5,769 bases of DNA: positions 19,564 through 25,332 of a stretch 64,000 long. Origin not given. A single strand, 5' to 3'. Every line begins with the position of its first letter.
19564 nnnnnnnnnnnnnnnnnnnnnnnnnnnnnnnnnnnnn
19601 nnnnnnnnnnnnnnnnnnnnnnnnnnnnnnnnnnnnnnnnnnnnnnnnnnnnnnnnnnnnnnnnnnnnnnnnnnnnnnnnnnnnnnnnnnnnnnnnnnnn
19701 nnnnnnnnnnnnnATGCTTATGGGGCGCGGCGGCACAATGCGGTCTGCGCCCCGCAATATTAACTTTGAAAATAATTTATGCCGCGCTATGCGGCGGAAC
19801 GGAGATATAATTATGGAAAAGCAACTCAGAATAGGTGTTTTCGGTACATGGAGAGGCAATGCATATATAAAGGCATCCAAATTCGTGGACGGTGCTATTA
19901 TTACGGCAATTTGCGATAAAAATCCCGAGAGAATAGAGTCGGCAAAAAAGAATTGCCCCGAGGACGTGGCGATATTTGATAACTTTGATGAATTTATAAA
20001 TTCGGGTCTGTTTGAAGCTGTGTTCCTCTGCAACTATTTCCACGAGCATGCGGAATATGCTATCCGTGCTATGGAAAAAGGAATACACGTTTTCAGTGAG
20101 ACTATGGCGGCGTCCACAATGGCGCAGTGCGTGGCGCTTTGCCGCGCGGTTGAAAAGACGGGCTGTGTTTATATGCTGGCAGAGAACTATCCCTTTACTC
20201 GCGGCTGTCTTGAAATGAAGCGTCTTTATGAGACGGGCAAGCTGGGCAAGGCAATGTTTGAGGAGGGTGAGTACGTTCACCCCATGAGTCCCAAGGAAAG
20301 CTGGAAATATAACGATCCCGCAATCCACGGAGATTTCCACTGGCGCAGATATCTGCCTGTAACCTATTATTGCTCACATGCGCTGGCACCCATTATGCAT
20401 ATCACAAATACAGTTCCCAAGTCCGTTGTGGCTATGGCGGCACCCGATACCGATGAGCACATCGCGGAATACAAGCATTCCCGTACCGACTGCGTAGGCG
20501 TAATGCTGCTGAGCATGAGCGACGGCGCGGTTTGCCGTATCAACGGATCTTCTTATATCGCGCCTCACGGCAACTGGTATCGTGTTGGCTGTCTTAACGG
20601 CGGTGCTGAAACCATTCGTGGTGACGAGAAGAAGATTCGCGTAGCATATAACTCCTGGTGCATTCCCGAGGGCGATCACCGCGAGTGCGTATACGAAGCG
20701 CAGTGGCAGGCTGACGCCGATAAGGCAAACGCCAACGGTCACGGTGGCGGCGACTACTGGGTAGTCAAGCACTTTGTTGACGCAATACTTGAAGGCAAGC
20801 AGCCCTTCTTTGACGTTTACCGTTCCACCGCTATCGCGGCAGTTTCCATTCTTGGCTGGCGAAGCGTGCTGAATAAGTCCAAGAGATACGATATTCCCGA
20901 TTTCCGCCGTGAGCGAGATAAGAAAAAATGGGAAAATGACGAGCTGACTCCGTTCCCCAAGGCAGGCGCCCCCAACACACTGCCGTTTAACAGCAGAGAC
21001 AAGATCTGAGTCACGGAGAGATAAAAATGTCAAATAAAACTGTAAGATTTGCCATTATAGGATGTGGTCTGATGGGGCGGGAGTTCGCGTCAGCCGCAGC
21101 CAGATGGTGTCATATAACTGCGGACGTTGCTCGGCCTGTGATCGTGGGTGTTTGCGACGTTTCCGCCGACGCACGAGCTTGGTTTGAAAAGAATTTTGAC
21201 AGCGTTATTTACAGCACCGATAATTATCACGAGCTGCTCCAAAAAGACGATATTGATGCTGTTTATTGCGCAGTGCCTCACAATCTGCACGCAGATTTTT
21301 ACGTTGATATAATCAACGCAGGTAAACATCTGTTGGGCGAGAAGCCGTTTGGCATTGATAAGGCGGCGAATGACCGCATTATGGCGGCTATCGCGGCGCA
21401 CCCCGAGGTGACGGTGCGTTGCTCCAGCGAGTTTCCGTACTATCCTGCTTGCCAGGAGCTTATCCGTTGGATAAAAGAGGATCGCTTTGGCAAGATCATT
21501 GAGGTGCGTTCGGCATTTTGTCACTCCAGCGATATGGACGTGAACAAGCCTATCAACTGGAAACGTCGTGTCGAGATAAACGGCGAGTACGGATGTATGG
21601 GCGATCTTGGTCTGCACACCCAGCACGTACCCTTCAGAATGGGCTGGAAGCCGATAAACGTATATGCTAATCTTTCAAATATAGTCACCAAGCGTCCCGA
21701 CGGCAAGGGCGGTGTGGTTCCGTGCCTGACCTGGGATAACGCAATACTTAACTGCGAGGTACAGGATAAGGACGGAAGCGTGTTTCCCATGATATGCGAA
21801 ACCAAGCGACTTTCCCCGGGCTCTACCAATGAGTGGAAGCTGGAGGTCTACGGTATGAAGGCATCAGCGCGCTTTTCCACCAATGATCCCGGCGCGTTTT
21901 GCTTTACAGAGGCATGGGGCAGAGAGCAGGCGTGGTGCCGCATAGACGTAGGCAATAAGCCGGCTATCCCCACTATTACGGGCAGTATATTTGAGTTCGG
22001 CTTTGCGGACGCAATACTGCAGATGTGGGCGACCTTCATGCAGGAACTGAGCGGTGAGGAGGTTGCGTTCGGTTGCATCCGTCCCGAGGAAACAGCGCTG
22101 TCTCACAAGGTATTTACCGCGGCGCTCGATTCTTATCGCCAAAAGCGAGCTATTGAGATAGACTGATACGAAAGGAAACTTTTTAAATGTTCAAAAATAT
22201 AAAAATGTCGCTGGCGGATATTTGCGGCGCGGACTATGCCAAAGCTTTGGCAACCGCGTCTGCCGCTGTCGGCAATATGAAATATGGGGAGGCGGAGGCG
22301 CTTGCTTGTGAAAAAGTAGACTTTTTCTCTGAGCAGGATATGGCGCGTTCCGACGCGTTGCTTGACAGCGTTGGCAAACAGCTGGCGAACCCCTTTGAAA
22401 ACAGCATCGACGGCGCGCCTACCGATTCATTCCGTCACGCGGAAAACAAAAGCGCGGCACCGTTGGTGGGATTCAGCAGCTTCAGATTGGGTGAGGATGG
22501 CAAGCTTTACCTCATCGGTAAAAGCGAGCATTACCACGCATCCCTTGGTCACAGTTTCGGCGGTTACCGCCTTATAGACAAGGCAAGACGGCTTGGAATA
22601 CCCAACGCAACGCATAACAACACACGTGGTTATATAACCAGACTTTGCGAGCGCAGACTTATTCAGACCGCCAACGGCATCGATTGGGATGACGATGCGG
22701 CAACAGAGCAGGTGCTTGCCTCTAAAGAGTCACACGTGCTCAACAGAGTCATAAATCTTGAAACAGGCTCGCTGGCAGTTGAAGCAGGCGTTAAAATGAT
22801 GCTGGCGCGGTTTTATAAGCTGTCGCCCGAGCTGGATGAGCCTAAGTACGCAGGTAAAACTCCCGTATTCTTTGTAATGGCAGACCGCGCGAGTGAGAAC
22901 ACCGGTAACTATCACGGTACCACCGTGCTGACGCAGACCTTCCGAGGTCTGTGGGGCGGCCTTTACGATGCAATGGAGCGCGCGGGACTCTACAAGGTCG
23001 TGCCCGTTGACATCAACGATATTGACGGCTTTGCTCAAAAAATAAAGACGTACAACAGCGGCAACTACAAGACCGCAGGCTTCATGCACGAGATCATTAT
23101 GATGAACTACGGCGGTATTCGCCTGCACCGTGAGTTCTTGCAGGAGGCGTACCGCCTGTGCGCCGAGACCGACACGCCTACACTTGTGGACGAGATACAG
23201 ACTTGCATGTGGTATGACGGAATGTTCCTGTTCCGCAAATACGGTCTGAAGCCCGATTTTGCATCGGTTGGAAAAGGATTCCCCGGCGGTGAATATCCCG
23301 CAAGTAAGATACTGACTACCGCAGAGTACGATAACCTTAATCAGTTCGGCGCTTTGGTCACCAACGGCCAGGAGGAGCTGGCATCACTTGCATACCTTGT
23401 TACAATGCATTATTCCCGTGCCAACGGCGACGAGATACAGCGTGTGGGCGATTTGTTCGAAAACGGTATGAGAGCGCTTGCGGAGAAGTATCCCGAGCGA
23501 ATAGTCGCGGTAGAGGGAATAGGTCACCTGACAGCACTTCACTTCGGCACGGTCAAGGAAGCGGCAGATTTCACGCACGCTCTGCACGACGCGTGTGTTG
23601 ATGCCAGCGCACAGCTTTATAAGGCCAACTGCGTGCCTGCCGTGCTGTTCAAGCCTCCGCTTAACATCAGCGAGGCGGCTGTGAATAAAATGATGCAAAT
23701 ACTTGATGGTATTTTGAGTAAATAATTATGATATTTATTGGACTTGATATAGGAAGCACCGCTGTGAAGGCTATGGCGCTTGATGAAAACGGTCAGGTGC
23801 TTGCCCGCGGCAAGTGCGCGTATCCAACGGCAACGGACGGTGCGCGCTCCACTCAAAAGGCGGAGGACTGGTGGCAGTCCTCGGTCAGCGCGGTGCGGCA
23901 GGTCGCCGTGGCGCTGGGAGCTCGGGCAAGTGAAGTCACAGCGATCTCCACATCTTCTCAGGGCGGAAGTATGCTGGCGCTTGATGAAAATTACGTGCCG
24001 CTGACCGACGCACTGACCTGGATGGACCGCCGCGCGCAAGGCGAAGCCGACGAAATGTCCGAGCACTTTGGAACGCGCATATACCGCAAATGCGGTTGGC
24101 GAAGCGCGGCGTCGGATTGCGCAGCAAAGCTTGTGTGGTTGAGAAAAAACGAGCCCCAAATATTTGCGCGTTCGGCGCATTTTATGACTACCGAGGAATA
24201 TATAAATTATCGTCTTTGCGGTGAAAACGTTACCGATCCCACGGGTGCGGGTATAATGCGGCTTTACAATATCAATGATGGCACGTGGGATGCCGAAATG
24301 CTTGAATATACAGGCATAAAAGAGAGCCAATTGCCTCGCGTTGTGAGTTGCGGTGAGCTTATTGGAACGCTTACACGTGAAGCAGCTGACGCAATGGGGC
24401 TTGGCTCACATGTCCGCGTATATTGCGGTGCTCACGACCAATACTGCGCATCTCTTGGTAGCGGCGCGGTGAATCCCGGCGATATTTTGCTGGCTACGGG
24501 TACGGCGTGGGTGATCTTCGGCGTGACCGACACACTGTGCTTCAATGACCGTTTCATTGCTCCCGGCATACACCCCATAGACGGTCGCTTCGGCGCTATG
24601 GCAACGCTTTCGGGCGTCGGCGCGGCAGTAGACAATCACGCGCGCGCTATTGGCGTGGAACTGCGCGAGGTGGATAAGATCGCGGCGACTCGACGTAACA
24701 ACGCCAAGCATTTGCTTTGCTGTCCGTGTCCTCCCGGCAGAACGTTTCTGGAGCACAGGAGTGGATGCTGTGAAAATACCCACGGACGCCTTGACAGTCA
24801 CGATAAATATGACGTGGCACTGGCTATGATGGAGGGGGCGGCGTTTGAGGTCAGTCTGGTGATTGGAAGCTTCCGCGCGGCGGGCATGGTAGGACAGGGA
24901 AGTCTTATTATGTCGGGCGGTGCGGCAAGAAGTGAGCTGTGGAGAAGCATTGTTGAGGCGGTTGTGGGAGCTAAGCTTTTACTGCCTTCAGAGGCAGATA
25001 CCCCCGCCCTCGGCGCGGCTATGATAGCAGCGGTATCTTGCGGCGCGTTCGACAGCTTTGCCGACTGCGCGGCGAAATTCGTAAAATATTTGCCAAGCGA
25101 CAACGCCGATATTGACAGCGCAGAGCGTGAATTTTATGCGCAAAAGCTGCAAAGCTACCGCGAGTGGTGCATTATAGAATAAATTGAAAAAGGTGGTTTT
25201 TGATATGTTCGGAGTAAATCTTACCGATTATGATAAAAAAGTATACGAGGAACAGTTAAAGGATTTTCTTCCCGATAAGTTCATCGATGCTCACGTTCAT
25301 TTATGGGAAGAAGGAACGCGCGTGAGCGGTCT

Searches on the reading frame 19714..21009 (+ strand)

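Call 40: search_protein_families(library=pfam, proteins=[window:19714-21009:+], max_evalue=0.001)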
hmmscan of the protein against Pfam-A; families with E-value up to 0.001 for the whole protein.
window:19714-21009:+ (431 aa): 2 families
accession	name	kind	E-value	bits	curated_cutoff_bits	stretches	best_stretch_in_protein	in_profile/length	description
PF01408.29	GFO_IDH_MocA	-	6.2e-13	49.9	24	1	38-155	1-118/120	Oxidoreductase family, NAD-binding Rossmann fold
PF22725.1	GFO_IDH_MocA_C3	-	4.7e-06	27.1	27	1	166-297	2-122/124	GFO/IDH/MocA C-terminal domain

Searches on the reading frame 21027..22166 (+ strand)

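Call 40: search_protein_families(library=pfam, proteins=[window:21027-22166:+], max_evalue=0.001)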
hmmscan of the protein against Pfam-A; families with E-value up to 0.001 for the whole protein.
window:21027-22166:+ (379 aa): 2 families
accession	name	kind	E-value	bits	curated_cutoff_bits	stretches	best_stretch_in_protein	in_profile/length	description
PF01408.29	GFO_IDH_MocA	-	5.9e-15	56.5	24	1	6-125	1-112/120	Oxidoreductase family, NAD-binding Rossmann fold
PF22725.1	GFO_IDH_MocA_C3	-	1.8e-06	28.4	27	1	143-281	2-123/124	GFO/IDH/MocA C-terminal domain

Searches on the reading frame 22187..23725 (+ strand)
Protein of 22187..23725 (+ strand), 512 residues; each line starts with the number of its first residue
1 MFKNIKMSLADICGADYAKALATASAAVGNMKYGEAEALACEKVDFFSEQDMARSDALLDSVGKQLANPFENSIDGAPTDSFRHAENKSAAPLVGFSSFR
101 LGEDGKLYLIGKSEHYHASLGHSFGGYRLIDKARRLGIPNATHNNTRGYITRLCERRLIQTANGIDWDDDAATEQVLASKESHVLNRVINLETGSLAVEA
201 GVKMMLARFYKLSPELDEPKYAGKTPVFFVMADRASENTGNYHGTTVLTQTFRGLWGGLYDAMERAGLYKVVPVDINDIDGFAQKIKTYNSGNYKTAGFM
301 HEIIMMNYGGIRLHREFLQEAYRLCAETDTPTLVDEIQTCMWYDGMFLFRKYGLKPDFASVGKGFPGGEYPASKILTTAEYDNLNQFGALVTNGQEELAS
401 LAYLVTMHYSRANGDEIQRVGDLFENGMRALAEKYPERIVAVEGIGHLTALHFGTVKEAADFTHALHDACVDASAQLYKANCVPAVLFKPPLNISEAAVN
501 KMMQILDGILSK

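Call 36: search_protein_families(library=pfam, proteins=[window:22187-23725:+], max_evalue=0.001)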
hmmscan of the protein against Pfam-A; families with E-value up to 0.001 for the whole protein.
window:22187-23725:+ (512 aa): 1 family
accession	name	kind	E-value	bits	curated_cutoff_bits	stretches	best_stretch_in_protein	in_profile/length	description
PF00202.27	Aminotran_3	-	6.7e-21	74.9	30.5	1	176-509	78-402/403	Aminotransferase class-III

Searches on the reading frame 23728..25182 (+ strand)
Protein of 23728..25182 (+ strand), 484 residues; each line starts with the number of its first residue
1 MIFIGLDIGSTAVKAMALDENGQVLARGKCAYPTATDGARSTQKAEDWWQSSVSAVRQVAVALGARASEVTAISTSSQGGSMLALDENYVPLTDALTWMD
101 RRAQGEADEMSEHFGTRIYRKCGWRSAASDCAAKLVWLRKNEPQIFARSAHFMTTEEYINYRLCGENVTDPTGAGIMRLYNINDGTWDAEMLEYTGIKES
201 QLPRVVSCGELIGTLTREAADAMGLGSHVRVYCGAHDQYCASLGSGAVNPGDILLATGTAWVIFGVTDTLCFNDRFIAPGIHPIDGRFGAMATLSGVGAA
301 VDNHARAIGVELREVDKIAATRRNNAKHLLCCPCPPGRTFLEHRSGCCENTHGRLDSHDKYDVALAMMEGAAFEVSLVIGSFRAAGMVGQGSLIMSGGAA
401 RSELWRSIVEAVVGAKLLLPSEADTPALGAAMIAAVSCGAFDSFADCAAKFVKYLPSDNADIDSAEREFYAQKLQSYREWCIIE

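Call 36: search_protein_families(library=pfam, proteins=[window:23728-25182:+], max_evalue=0.001)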
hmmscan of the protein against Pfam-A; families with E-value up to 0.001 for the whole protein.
window:23728-25182:+ (484 aa): 3 families
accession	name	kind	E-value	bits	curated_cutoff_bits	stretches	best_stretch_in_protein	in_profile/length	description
PF00370.27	FGGY_N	-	8.1e-57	193.1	28.8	1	3-244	2-245/245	FGGY family of carbohydrate kinases, N-terminal domain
PF02782.22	FGGY_C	-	6.9e-13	49.3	27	1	286-437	36-197/198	FGGY family of carbohydrate kinases, C-terminal domain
PF01869.26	BcrAD_BadFG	-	5.4e-09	36.4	31.5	1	4-79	1-71/271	BadF/BadG/BcrA/BcrD ATPase family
